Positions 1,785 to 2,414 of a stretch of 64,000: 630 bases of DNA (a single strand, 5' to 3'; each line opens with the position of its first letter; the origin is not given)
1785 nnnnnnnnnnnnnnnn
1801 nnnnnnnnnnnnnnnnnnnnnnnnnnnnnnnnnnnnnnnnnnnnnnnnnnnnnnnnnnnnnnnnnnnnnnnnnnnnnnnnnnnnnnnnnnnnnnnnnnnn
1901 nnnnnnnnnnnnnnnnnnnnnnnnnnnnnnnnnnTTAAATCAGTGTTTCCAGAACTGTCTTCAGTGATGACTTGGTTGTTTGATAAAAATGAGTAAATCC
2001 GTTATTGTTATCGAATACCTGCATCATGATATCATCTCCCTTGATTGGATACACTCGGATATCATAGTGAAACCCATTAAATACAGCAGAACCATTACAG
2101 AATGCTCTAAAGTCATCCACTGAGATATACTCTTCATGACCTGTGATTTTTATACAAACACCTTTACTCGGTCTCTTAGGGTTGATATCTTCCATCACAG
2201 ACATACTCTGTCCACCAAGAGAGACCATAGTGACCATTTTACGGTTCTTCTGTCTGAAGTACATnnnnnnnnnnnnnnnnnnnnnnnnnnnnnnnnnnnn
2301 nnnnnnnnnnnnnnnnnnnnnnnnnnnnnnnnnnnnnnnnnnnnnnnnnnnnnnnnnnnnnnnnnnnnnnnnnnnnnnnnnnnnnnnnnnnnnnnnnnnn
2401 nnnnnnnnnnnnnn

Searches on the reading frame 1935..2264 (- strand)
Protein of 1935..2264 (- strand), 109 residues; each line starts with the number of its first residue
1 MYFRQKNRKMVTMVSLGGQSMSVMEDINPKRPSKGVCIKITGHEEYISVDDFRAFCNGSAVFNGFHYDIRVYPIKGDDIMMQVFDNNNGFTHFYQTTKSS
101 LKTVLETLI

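Call 74: find_encoding_contigs(protein=window:1935-2264:-, flank=1500, max_places=10)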
Protein window:1935-2264:- (109 aa): no gene with exactly this product is on record in the collection.
